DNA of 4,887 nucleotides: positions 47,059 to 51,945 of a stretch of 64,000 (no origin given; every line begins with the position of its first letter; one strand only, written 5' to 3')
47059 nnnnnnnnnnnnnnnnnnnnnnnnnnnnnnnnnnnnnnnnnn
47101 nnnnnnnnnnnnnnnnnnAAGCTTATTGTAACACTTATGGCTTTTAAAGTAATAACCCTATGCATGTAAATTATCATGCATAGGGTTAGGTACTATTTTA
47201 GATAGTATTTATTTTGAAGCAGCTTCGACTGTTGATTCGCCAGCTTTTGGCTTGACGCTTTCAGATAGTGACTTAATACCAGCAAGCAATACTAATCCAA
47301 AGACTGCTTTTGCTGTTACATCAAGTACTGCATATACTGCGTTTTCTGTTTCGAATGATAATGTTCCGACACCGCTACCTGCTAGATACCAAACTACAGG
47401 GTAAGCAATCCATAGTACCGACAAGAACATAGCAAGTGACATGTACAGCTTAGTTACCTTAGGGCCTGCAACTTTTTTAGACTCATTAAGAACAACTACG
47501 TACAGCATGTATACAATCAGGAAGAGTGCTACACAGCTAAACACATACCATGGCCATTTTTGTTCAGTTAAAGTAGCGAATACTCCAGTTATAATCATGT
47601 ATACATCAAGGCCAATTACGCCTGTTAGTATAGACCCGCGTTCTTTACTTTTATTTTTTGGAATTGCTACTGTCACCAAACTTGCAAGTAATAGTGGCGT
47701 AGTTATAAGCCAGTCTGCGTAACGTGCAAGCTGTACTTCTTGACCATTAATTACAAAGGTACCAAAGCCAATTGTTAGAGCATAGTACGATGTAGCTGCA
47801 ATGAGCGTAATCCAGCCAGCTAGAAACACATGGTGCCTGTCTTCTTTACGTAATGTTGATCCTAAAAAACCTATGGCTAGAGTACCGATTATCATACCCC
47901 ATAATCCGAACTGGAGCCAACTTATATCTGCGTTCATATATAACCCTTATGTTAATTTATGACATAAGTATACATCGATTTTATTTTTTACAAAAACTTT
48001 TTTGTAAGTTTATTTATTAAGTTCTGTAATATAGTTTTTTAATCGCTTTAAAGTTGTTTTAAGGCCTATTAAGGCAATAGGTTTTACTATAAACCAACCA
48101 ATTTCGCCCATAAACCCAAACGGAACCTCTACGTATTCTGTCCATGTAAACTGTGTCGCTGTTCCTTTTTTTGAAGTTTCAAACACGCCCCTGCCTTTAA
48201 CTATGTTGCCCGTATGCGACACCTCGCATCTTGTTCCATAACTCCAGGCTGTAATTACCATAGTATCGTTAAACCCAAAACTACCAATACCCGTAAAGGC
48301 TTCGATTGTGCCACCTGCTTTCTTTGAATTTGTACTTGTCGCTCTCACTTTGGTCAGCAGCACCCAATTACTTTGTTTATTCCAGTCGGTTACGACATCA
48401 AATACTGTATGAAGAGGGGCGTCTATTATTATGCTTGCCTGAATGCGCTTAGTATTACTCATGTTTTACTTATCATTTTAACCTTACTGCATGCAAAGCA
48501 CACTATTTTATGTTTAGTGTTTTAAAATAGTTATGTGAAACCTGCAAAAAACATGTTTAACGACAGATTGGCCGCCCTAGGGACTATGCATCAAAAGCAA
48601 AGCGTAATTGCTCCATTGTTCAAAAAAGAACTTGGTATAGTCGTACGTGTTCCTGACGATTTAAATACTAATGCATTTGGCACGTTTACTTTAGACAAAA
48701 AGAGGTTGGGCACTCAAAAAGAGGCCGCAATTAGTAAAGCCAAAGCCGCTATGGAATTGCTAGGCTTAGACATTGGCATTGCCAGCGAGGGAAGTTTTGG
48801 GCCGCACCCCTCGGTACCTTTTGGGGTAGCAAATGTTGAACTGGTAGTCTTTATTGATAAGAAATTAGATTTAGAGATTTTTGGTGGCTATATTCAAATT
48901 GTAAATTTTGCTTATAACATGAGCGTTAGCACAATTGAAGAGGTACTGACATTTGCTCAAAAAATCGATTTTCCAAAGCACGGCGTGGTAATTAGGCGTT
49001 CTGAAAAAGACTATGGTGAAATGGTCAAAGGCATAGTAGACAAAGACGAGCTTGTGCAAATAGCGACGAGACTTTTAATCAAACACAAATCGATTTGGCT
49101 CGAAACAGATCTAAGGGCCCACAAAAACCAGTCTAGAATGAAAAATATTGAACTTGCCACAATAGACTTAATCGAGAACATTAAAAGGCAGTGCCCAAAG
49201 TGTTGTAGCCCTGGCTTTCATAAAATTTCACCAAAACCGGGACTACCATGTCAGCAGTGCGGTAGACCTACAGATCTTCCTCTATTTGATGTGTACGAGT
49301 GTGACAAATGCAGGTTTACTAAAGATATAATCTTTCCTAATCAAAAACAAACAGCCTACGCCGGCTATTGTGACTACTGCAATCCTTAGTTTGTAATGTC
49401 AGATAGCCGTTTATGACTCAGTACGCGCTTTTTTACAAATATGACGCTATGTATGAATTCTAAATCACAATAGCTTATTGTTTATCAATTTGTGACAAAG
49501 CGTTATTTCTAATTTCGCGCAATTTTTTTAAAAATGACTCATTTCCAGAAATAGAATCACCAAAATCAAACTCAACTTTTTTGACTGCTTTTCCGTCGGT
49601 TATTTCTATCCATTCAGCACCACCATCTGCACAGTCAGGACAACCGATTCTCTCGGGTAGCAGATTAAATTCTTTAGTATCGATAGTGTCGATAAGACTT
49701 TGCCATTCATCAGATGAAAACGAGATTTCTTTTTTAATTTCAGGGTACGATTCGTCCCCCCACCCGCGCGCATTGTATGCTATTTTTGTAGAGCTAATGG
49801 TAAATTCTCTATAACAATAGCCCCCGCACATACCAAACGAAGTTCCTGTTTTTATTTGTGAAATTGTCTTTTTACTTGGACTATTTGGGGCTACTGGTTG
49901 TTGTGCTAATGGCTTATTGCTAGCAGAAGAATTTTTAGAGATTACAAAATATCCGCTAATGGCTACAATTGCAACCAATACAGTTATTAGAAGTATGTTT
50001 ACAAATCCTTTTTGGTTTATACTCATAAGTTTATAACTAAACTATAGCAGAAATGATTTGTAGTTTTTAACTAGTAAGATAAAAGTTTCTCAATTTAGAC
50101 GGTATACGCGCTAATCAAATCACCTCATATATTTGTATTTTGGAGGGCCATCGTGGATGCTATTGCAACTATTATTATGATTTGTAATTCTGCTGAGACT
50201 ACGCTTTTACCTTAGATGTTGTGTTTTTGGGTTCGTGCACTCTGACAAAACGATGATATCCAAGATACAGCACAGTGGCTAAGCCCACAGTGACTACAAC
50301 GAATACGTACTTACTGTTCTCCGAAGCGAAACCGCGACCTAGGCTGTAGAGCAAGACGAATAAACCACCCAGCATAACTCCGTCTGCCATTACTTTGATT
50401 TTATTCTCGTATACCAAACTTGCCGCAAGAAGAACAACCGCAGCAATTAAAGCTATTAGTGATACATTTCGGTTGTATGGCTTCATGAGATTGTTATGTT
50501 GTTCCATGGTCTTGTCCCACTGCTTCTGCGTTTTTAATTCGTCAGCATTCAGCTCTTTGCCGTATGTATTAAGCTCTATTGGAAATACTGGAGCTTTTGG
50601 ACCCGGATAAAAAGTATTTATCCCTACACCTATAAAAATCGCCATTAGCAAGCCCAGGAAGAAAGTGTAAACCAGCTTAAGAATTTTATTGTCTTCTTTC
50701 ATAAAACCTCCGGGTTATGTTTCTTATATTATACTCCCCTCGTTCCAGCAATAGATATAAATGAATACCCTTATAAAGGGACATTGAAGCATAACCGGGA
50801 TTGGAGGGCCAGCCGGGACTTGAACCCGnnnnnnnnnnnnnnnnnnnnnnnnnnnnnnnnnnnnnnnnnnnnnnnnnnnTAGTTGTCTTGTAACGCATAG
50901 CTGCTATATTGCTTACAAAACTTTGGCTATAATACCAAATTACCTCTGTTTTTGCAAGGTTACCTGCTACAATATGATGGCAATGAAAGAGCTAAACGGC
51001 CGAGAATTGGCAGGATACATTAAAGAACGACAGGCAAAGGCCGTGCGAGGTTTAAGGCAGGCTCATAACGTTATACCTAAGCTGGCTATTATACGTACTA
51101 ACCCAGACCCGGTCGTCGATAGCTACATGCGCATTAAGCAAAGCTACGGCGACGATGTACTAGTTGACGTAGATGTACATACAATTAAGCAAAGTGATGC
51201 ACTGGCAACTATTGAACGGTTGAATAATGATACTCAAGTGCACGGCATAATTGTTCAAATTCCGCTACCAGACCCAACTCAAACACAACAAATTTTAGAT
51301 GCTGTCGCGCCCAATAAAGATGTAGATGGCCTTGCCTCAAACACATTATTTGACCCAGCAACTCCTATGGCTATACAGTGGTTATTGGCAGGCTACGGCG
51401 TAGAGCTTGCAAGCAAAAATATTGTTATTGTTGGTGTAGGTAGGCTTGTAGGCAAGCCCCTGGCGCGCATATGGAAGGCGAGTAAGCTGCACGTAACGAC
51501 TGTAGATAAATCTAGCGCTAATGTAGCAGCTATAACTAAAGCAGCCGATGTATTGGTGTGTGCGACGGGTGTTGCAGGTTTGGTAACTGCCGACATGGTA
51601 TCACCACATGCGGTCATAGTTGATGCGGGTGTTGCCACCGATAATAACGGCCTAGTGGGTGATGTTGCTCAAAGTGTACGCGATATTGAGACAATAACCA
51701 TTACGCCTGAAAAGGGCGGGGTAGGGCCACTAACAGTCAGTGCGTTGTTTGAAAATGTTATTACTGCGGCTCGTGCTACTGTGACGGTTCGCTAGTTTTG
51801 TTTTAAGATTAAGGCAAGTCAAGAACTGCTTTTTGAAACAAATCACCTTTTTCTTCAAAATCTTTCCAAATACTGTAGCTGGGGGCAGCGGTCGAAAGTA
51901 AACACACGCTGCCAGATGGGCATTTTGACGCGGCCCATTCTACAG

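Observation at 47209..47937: Type-1 rhodopsin with D-T-S motif and no retinal-biosynthesis genes in view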

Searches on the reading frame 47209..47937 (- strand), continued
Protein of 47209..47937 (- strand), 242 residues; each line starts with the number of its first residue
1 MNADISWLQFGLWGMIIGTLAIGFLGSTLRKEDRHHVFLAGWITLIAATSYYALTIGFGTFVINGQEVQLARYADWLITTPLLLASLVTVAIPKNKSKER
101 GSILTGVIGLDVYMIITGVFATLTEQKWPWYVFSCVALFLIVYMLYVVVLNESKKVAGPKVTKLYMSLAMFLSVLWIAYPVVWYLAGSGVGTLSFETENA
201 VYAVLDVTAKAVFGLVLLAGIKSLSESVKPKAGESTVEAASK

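Call 65: fold_search(model_id=the predicted structure, library=pdb)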
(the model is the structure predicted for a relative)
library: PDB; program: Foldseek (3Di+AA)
matches with E <= 10: 1136; with E <= 0.001: 363
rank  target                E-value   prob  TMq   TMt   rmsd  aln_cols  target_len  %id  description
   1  6lm0_B                1.0e-12  1.00  0.84  0.89   2.8       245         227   31  The crystal structure of cyanorhodopsin (CyR) N2098R from cyanobacteria Calothrix sp. NIES-2098 (released 2020-10-21)
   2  8xx8_C                3.2e-12  1.00  0.87  0.82   2.2       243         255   30  Structure of Glycilhalorhodopsin from Salinarimonas soli (released 2024-10-16)
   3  6kfq                  3.5e-12  1.00  0.84  0.89   2.2       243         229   32  Crystal structure of thermophilic rhodopsin from Rubrobacter xylanophilus (released 2020-04-08)
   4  8anq_C                3.5e-12  1.00  0.82  0.88   2.1       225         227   35  Crystal structure of the microbial rhodopsin from Sphingomonas paucimobilis (SpaR) (released 2023-05-03)
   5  6lm0_A                4.0e-12  1.00  0.85  0.85   3.4       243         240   30  The crystal structure of cyanorhodopsin (CyR) N2098R from cyanobacteria Calothrix sp. NIES-2098 (released 2020-10-21)
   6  8xx8_A                4.2e-12  1.00  0.86  0.82   2.6       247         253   30  Structure of Glycilhalorhodopsin from Salinarimonas soli (released 2024-10-16)
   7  1q5i_A                4.3e-12  1.00  0.81  0.86   2.2       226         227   30  Crystal structure of bacteriorhodopsin mutant P186A crystallized from bicelles (released 2004-01-06)
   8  6lm0_C                4.7e-12  1.00  0.83  0.83   3.2       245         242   32  The crystal structure of cyanorhodopsin (CyR) N2098R from cyanobacteria Calothrix sp. NIES-2098 (released 2020-10-21)
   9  4fbz                  5.0e-12  1.00  0.82  0.84   2.8       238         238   34  Crystal structure of deltarhodopsin from Haloterrigena thermotolerans (released 2013-05-15)
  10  7zy3                  5.2e-12  1.00  0.81  0.82   2.1       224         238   31  Room temperature structure of Archaerhodopsin-3 obtained 110 ns after photoexcitation (released 2023-06-14)
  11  1s53_A                5.9e-12  1.00  0.81  0.86   2.2       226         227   30  Thr46Ser Bacteriorhodopsin (released 2004-03-02)
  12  4hyx_B                6.2e-12  1.00  0.80  0.84   2.4       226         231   31  Crystal Structure Analysis of the Bacteriorhodopsin in Facial Amphiphile-4 DMPC Bicelle (released 2013-03-20)
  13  8anq_A                6.5e-12  1.00  0.82  0.89   2.0       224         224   35  Crystal structure of the microbial rhodopsin from Sphingomonas paucimobilis (SpaR) (released 2023-05-03)
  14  8anq_B                7.4e-12  1.00  0.82  0.87   2.1       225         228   35  Crystal structure of the microbial rhodopsin from Sphingomonas paucimobilis (SpaR) (released 2023-05-03)
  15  6guz                  8.1e-12  1.00  0.81  0.81   2.1       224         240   31  Ground state structure of Archaerhodopsin-3 obtained from LCP crystals using a thin-film sandwich at room temperature (released 2019-10-09)
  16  8anq_Y                8.8e-12  1.00  0.82  0.88   2.0       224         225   35  Crystal structure of the microbial rhodopsin from Sphingomonas paucimobilis (SpaR) (released 2023-05-03)
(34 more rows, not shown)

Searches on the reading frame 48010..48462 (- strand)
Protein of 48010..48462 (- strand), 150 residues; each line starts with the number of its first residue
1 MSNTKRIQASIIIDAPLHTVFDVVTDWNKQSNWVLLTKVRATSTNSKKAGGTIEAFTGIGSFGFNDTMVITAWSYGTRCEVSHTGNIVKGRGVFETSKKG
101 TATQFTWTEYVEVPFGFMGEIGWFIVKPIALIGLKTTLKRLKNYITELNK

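Call 3: search_protein_families(library=pfam, proteins=[window:48010-48462:-], max_evalue=0.01)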
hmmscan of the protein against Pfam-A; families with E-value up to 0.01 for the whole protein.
window:48010-48462:- (150 aa): 1 family
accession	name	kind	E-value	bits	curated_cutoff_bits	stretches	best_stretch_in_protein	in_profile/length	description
PF10604.15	Polyketide_cyc2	-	4.3e-08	34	27.4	1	6-144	3-140/142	Polyketide cyclase / dehydrase and lipid transport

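Call 23: search_protein_families(library=ncbifam, proteins=[window:48010-48462:-], max_evalue=0.001)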
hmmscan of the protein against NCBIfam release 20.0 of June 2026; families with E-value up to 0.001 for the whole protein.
window:48010-48462:- (150 aa): 0 families

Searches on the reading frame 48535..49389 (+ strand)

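Call 3: search_protein_families(library=pfam, proteins=[window:48535-49389:+], max_evalue=0.01)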
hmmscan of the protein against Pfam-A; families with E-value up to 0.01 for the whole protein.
window:48535-49389:+ (284 aa): 1 family
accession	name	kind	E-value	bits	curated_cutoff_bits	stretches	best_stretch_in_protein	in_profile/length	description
PF20376.4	DUF6671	-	5.1e-66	223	23.8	1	68-284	1-217/217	Domain of unknown function (DUF6671)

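Call 23: search_protein_families(library=ncbifam, proteins=[window:48535-49389:+], max_evalue=0.001)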
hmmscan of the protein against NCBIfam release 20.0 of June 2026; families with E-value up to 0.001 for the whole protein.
window:48535-49389:+ (284 aa): 0 families

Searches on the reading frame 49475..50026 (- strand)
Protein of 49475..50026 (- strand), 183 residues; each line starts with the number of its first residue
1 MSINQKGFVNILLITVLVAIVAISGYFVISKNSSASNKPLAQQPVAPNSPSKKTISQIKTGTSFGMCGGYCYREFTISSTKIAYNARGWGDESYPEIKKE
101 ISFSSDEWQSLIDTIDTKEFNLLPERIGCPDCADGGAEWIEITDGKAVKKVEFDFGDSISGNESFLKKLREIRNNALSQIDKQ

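Call 3: search_protein_families(library=pfam, proteins=[window:49475-50026:-], max_evalue=0.01)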
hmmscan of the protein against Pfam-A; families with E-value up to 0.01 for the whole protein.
window:49475-50026:- (183 aa): 0 families

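Call 51: search_protein_families(library=pfam, max_evalue=1, proteins=[window:49475-50026:-])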
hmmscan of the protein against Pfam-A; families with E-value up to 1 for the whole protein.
window:49475-50026:- (183 aa): 1 family
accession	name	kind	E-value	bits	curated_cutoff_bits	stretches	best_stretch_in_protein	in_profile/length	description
PF12685.13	SpoIIIAH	-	0.03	14.7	30.6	1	10-60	2-45/191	SpoIIIAH-like protein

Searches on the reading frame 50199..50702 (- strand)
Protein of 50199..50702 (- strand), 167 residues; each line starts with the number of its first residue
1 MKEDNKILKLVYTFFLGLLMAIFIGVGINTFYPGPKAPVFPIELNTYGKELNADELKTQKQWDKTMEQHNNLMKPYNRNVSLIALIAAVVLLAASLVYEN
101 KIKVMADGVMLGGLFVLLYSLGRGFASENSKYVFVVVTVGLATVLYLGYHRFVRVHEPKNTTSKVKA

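Call 3: search_protein_families(library=pfam, proteins=[window:50199-50702:-], max_evalue=0.01)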
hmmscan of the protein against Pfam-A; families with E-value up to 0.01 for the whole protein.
window:50199-50702:- (167 aa): 0 families

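Call 51: search_protein_families(library=pfam, max_evalue=1, proteins=[window:50199-50702:-])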
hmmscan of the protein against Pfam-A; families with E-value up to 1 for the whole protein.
window:50199-50702:- (167 aa): 3 families
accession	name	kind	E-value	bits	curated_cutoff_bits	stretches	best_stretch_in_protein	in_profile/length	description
PF09586.16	YfhO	-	0.079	11.7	28.5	1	71-157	359-448/835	Bacterial membrane protein YfhO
PF00335.26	Tetraspanin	-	0.27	11.3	32.1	1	4-69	71-130/225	Tetraspanin family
PF25044.1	DUF7789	-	0.38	11.2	25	1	80-159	20-102/129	Domain of unknown function (DUF7789)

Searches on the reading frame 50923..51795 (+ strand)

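Call 50: search_protein_families(library=pfam, max_evalue=0.00001, proteins=[window:50923-51795:+])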
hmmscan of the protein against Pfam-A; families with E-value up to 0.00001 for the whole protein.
window:50923-51795:+ (290 aa): 2 families
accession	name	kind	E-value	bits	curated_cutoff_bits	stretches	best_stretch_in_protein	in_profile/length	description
PF02882.25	THF_DHG_CYH_C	-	5e-37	127.1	27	1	140-285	12-158/160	Tetrahydrofolate dehydrogenase/cyclohydrolase, NAD(P)-binding domain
PF00763.28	THF_DHG_CYH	-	3.2e-23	82.6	32.8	1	24-135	1-115/115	Tetrahydrofolate dehydrogenase/cyclohydrolase, catalytic domain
